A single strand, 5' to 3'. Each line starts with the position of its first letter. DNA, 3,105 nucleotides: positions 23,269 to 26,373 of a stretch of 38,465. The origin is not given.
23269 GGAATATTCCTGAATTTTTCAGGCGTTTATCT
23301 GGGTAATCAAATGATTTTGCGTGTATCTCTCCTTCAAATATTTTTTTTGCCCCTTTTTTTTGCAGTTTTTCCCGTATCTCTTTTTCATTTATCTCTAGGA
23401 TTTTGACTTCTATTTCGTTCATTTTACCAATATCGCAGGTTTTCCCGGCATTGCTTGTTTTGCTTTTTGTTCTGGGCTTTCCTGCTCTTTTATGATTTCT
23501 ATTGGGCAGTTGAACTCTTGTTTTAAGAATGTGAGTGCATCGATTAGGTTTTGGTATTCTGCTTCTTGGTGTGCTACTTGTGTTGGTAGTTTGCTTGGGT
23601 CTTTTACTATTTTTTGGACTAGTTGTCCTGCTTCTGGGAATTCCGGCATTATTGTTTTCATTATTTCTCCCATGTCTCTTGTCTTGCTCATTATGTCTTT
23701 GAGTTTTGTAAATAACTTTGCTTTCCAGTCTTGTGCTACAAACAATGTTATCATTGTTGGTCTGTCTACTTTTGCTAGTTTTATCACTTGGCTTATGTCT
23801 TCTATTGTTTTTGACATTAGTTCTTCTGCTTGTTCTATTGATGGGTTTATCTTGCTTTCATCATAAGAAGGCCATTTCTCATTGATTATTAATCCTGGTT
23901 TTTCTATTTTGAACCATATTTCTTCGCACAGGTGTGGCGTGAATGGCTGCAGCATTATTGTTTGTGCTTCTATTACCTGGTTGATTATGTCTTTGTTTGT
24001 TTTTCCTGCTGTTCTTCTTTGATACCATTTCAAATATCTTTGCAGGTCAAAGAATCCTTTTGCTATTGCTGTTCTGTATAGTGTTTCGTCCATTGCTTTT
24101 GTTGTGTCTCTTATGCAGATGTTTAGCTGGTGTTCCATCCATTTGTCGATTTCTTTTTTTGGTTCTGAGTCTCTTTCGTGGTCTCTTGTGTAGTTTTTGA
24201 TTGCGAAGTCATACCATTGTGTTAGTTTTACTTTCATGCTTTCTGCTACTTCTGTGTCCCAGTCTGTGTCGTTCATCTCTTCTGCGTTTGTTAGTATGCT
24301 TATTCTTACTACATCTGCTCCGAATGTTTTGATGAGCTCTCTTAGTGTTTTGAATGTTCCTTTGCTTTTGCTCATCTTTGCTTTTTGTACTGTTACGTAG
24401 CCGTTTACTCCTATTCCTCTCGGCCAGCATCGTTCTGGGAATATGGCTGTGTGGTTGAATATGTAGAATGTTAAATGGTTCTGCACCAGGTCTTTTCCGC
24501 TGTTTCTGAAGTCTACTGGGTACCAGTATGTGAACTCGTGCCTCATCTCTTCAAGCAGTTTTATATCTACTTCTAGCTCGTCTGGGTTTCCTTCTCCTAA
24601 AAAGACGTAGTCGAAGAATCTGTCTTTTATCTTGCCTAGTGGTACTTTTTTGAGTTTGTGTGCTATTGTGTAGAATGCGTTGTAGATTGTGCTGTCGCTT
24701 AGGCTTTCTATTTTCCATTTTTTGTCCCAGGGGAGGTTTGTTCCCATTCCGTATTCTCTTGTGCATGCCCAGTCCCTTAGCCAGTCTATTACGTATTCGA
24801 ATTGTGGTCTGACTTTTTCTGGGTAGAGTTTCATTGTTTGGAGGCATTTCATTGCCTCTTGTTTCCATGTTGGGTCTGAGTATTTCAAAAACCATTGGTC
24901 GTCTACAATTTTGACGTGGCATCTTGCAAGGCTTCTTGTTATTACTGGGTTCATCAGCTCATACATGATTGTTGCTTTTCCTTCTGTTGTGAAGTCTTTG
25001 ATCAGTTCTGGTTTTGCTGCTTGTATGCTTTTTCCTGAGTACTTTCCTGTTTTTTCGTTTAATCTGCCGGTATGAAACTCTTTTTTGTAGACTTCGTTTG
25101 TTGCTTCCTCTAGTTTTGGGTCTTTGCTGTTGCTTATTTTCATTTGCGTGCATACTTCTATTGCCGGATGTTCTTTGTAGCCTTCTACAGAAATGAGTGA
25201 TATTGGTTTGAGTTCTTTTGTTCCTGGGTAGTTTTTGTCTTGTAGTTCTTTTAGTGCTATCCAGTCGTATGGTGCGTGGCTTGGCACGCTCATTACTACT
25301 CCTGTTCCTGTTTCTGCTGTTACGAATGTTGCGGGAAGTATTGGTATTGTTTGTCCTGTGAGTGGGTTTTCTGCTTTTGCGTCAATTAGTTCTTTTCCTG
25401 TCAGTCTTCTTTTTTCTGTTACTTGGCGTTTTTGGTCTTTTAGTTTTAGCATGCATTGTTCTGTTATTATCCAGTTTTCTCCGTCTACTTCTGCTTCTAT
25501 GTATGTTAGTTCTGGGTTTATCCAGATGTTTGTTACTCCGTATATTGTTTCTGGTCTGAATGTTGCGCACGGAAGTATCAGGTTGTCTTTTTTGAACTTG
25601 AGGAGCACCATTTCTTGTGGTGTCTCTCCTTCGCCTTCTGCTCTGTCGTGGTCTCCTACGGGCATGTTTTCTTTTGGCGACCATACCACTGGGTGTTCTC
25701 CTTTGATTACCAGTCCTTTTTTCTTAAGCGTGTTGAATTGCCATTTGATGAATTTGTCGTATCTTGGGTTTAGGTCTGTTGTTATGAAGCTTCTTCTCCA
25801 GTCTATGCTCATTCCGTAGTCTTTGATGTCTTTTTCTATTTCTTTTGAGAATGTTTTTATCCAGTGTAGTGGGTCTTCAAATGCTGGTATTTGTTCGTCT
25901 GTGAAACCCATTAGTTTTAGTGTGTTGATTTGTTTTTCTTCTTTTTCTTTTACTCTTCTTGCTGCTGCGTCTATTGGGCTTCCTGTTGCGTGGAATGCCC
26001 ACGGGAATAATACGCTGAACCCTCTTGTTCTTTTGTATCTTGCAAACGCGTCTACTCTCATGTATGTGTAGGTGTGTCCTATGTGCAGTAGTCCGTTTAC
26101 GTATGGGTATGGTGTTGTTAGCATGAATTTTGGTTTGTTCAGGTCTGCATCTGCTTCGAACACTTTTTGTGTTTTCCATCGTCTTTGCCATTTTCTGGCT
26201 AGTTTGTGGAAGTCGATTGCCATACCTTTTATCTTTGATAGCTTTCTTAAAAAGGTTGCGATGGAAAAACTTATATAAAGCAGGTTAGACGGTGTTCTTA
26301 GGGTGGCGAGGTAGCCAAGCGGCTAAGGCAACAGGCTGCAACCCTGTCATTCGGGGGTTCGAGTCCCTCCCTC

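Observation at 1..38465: Strong strand asymmetry: genes on the two strands use mirror-image codon dialects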

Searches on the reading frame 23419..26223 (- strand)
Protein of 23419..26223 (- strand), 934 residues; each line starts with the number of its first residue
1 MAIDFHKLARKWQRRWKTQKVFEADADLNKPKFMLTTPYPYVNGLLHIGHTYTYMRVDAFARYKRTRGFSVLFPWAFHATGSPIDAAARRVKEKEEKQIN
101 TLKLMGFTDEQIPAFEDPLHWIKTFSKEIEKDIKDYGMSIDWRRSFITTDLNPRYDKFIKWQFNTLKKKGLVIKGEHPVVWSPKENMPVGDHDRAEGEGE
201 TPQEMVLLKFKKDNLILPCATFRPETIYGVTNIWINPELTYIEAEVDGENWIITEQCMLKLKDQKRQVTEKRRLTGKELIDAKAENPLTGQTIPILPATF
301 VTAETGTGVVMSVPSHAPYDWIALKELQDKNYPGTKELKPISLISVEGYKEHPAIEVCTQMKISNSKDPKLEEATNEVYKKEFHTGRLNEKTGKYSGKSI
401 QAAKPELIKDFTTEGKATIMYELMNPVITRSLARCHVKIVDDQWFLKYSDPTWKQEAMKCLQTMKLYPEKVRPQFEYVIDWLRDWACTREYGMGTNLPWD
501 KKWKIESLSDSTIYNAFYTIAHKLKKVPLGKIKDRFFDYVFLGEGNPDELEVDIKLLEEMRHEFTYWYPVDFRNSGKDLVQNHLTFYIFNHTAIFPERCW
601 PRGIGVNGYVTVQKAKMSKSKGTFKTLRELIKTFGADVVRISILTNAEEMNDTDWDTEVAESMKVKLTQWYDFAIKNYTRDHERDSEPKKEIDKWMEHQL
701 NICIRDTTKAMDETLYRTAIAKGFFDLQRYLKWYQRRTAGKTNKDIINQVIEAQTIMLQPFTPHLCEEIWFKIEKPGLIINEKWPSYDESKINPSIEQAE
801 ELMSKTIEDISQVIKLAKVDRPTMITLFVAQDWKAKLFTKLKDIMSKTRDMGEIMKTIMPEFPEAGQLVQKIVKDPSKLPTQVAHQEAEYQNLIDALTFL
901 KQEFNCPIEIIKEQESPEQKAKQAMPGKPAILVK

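Call 12: find_homologous_proteins(query=window:23419-26223:-, max_evalue=1e-30)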
Query window:23419-26223:- (934 aa): 5029 proteins with E <= 1e-30 among 8000 candidates; the best 120 are listed.
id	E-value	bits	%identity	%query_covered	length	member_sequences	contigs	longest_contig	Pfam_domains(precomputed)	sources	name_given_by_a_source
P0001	0.0e+0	2173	100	100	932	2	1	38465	PF09334.18,PF01406.26,PF08264.20,PF13603.13,PF00133.29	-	-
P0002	0.0e+0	1751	77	100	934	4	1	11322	PF09334.18,PF01406.26,PF08264.20,PF13603.13,PF00133.29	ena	-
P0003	0.0e+0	1747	77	100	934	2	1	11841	PF09334.18,PF01406.26,PF08264.20,PF13603.13,PF00133.29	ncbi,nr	ncbi:Leucine--tRNA ligase [uncultured archaeon]|nr:Leucine--tRNA ligase [uncultured archaeon]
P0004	0.0e+0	1732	76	100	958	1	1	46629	PF09334.18,PF01406.26,PF08264.20,PF13603.13,PF00133.29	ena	-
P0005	0.0e+0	1725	76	100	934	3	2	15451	PF09334.18,PF01406.26,PF08264.20,PF13603.13,PF00133.29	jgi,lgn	-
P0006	0.0e+0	1719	76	100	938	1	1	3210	PF09334.18,PF01406.26,PF08264.20,PF13603.13,PF00133.29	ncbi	-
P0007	0.0e+0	1695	75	100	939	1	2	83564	PF09334.18,PF01406.26,PF08264.20,PF13603.13,PF00133.29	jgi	jgi:leucyl-tRNA synthetase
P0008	0.0e+0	1689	75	100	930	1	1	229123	PF09334.18,PF01406.26,PF08264.20,PF13603.13,PF00133.29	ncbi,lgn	-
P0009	0.0e+0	1689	75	100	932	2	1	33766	PF09334.18,PF01406.26,PF08264.20,PF13603.13,PF00133.29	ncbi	-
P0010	0.0e+0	1682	74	100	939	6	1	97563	PF09334.18,PF01406.26,PF08264.20,PF13603.13,PF00133.29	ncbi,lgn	-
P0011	0.0e+0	1681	74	100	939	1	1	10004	PF09334.18,PF01406.26,PF08264.20,PF13603.13,PF00133.29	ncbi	-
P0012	0.0e+0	1679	73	100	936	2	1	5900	PF09334.18,PF01406.26,PF08264.20,PF13603.13,PF00133.29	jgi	-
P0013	0.0e+0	1677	74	100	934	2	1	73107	PF09334.18,PF01406.26,PF08264.20,PF13603.13,PF00133.29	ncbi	-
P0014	0.0e+0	1677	73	100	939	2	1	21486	PF09334.18,PF01406.26,PF08264.20,PF13603.13,PF00133.29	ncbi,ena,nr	ncbi:MAG TPA: leucine--tRNA ligase [Candidatus Nanoarchaeia archaeon]|nr:leucine--tRNA ligase [Candi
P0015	0.0e+0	1674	73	100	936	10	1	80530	PF09334.18,PF01406.26,PF08264.20,PF13603.13,PF00133.29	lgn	-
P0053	0.0e+0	1240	57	100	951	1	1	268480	PF09334.18,PF01406.26,PF08264.20,PF00133.29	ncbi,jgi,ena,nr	ncbi:leucine--tRNA ligase [Candidatus Woesearchaeota archaeon CG10_big_fil_rev_8_21_14_0_10_37_12]|n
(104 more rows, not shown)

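Call 14: find_related_loci(query=window:23419-26223:-, collection=genome_contigs, flank=10000)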
Query window:23419-26223:- (934 aa) in genome_contigs; peptide patterns used: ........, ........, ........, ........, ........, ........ (x = any residue, [..] = any of these).
181 stretches matched a pattern; 43 encode a relative of the query (tblastn E <= 1e-3); 43 distinct loci.
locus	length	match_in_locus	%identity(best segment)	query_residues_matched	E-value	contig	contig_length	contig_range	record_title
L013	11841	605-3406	77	1-934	0e+0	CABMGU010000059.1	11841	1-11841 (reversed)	uncultured archaeon isolate LFW-252_3 genome assembly, contig: LFW2523_62, whole genome shotgun sequence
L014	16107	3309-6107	77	1-933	0e+0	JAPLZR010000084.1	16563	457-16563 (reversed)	MAG: Candidatus Woesearchaeota archaeon isolate LacPavin_0920_SED4_MAG_42_9 LacPavin_0920_SED4_scaffold_674986, whole ge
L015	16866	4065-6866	76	1-934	0e+0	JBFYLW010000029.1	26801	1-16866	MAG: Nanoarchaeota archaeon isolate PPR_0046 PPR_0046.fa_k121_857340, whole genome shotgun sequence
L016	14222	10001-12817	75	1-934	0e+0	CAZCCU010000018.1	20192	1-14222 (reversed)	MAG TPA_asm: uncultured Methanosarcinales archaeon isolate SRP119689_co1_339 genome assembly, contig: NODE_3559_length_2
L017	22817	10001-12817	74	1-934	0e+0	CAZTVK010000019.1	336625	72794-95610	MAG TPA_asm: uncultured Methanosarcinales archaeon isolate binchicken_co165_273 genome assembly, contig: k141_2390770, w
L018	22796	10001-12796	75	1-934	0e+0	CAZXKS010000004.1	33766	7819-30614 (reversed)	MAG TPA_asm: uncultured Methanosarcinales archaeon isolate SRP119689_co1_299 genome assembly, contig: NODE_1600_length_3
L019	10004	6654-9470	74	1-934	0e+0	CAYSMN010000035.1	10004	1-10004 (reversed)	MAG TPA_asm: uncultured Methanosarcinales archaeon isolate SRP119689_co1_35 genome assembly, contig: NODE_10387_length_1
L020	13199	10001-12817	73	1-934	0e+0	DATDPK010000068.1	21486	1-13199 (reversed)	MAG TPA_asm: Candidatus Nanoarchaeia archaeon isolate SMAG_U7919 k141_1211060, whole genome shotgun sequence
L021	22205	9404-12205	74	1-934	0e+0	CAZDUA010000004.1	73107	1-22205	MAG TPA_asm: uncultured Methanosarcinales archaeon isolate binchicken_co165_291 genome assembly, contig: k141_2043760, w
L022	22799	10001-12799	73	1-933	0e+0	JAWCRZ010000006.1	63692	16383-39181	MAG: Candidatus Woesearchaeota archaeon isolate JZ-2_202007_bins_87 JZ-2_202007_bins_87_scaffold_6, whole genome shotgun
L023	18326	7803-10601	75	1-933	0e+0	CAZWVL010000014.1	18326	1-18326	MAG TPA_asm: uncultured Methanosarcinales archaeon isolate SRP119689_co1_4 genome assembly, contig: NODE_4139_length_183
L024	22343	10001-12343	66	1-792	0e+0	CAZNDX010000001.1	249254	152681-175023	MAG TPA_asm: uncultured Methanosarcinales archaeon isolate binchicken_co130_36 genome assembly, contig: NODE_84_length_2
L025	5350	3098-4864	75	1-598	0e+0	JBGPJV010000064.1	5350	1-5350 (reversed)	MAG: Candidatus Nanoarchaeia archaeon isolate OBJ_0618_7090110_300 k141_689798_length_5350_cov_8.0000, whole genome shot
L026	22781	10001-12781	51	11-934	0e+0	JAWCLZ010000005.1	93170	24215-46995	MAG: Methanocellales archaeon isolate JZ-2_201705_bins_257 JZ-2_201705_bins_257_scaffold_5, whole genome shotgun sequenc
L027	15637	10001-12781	51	11-934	0e+0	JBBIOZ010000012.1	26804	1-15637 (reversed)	MAG: Methanocellales archaeon isolate TCS170221_bin_291 NODE_423_length_26804_cov_4.296834, whole genome shotgun sequenc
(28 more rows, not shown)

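Call 48: find_encoding_contigs(protein=P0008, flank=10000, max_places=3)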
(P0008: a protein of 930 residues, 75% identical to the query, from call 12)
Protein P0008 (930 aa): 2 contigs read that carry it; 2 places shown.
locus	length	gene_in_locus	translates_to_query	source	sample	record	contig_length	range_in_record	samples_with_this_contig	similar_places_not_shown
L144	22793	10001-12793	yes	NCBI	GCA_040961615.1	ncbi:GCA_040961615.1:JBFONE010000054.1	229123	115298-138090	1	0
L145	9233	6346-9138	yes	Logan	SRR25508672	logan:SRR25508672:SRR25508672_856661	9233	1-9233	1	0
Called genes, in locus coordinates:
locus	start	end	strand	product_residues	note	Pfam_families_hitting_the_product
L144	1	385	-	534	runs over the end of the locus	PF06418:CTP_synth_N, PF00117:GATase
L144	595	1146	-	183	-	PF02163:Peptidase_M50 (weak)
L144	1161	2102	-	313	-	PF02272:DHHA1 (weak)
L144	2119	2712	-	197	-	-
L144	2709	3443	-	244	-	-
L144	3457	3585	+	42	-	-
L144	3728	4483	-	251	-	PF13023:HD_3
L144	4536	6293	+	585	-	PF04068:Fer4_RLI (weak), PF12837:Fer4_6 (faint), PF03193:RsgA_GTPase (faint), PF02463:SMC_N (weak), PF00005:ABC_tran, PF13175:AAA_15 (faint), PF13304:AAA_21 (faint), PF00005:ABC_tran, +1 more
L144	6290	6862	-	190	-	PF01949:Endo_dU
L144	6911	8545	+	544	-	PF05960:DUF885 (weak)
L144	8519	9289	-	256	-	PF08241:Methyltransf_11 (faint), PF08704:GCD14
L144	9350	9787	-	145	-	PF07291:MauE (weak), PF07681:DoxX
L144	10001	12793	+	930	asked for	PF00133:tRNA-synt_1, PF01406:tRNA-synt_1e (faint), PF09334:tRNA-synt_1g, PF13603:tRNA-synt_1_2, PF09334:tRNA-synt_1g, PF08264:Anticodon_1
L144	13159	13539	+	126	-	-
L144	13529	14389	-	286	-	PF06550:SPP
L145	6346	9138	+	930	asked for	PF00133:tRNA-synt_1, PF01406:tRNA-synt_1e (faint), PF09334:tRNA-synt_1g, PF13603:tRNA-synt_1_2, PF09334:tRNA-synt_1g, PF08264:Anticodon_1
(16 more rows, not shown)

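Call 53: find_encoding_contigs(protein=P0053, flank=10000, max_places=2)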
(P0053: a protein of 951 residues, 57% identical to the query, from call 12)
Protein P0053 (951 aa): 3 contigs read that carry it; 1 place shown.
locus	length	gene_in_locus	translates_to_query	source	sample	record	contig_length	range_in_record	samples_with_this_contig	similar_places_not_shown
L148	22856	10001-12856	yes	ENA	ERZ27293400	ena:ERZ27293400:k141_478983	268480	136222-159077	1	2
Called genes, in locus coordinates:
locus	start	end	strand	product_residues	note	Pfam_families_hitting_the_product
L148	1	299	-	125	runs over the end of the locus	-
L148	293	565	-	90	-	-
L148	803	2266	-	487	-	-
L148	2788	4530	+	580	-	PF04068:Fer4_RLI (faint), PF00037:Fer4 (weak), PF02463:SMC_N, PF00005:ABC_tran, PF13175:AAA_15 (faint), PF13304:AAA_21 (faint), PF00005:ABC_tran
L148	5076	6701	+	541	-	PF05960:DUF885 (weak)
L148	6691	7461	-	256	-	PF08704:GCD14, PF02390:Methyltransf_4 (faint), PF13847:Methyltransf_31 (weak)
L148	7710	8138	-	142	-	PF07681:DoxX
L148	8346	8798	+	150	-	PF07884:VKOR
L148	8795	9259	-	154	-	PF09622:DUF2391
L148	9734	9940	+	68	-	-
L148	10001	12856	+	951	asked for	PF00133:tRNA-synt_1, PF09334:tRNA-synt_1g, PF01406:tRNA-synt_1e, PF08264:Anticodon_1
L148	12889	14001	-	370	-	PF13458:Peripla_BP_6, PF13433:Peripla_BP_5, PF01094:ANF_receptor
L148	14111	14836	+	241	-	PF01978:TrmB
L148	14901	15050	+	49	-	-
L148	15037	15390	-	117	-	-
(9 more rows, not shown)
